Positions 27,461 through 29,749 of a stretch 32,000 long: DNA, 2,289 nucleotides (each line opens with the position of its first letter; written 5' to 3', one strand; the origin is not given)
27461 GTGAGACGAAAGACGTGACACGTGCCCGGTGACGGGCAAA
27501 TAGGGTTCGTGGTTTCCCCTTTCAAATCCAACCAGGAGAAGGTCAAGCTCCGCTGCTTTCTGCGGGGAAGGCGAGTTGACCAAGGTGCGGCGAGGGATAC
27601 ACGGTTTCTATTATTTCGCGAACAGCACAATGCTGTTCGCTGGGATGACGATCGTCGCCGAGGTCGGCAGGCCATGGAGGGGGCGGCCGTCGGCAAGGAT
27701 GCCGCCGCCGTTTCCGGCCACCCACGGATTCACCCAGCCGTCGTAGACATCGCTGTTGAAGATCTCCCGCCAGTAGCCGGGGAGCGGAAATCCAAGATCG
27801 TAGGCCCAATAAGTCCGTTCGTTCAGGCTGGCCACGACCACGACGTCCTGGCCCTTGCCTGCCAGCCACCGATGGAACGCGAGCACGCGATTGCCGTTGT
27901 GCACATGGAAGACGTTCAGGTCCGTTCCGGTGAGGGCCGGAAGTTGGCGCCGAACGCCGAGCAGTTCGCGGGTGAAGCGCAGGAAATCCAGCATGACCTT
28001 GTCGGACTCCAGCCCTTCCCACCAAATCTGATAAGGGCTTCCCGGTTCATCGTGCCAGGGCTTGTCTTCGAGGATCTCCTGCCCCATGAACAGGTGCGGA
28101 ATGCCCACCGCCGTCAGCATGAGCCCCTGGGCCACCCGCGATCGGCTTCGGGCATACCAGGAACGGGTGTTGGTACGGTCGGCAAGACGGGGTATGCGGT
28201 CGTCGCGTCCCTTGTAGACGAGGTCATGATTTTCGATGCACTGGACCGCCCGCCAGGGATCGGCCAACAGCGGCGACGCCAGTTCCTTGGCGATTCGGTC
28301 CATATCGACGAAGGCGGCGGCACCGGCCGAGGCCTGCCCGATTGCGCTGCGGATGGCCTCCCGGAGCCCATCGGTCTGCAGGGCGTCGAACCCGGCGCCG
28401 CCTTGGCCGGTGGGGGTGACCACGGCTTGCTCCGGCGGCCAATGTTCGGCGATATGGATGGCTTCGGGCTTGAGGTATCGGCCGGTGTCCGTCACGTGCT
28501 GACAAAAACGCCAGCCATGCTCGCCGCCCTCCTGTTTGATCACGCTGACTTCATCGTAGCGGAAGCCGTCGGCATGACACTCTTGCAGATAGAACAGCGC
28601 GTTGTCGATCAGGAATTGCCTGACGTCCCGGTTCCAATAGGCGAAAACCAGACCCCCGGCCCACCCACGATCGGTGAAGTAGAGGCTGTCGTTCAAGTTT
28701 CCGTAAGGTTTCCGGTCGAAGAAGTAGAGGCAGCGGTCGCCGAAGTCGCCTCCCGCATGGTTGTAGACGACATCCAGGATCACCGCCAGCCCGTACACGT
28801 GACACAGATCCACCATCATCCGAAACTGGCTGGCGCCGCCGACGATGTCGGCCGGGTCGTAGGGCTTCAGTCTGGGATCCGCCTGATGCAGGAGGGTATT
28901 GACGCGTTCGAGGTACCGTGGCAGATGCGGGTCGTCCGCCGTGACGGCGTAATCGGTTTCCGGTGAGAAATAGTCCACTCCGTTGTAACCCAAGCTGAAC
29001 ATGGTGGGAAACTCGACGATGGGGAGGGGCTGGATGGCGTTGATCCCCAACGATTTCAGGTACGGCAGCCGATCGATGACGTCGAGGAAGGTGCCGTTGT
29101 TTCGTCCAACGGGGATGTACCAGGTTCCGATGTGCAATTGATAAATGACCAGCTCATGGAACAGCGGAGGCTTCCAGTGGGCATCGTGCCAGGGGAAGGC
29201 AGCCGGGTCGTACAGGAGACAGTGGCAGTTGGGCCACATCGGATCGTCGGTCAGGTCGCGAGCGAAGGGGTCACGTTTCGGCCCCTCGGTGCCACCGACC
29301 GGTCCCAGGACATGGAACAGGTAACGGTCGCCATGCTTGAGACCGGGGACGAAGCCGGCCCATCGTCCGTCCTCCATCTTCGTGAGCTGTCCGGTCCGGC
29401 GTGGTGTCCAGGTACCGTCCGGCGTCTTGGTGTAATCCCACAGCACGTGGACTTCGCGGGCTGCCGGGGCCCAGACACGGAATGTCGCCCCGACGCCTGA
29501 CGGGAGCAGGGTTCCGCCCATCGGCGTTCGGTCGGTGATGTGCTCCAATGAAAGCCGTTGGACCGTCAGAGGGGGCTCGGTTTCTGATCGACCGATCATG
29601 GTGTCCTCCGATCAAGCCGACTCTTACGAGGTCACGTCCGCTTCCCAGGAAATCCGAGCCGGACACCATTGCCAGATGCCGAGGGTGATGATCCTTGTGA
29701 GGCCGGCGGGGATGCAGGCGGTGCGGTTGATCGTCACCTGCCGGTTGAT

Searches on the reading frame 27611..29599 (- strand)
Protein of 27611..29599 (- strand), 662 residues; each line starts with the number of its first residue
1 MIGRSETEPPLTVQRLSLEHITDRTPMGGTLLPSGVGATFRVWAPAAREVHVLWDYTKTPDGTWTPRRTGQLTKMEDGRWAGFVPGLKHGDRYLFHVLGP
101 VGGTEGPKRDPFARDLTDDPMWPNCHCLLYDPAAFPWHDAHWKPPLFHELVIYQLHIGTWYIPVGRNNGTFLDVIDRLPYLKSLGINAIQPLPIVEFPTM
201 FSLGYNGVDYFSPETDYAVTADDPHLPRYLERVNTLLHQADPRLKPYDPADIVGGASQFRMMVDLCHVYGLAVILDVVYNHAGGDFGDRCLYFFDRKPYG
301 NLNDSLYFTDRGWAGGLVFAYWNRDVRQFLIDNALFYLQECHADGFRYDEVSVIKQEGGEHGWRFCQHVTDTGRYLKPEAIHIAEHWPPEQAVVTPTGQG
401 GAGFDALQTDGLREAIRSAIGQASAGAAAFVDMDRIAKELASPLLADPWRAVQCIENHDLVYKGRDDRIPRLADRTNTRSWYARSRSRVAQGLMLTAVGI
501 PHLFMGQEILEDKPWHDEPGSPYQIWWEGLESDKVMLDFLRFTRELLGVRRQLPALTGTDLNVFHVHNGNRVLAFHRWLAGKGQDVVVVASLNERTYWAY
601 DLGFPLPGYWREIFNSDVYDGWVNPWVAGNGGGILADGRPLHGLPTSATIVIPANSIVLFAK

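Call 84: search_protein_families(library=pfam, proteins=[window:27611-29599:-], max_evalue=0.001)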
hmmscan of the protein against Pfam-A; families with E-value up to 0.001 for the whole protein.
window:27611-29599:- (662 aa): 4 families
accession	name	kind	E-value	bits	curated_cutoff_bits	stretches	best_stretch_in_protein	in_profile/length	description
PF00128.31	Alpha-amylase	-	1.4e-13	51.4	22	0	165-217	12-63/446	Alpha amylase, catalytic domain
PF02806.24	Alpha-amylase_C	-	1.5e-10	41.7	21.2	1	567-660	6-92/95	Alpha amylase, C-terminal all-beta domain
PF02922.24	CBM_48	-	1.1e-08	35.8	22.4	1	28-113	3-83/83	Carbohydrate-binding module 48 (Isoamylase N-terminal domain)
PF11941.14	DUF3459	-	1.6e-05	25.6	22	1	542-596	1-55/90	Domain of unknown function (DUF3459)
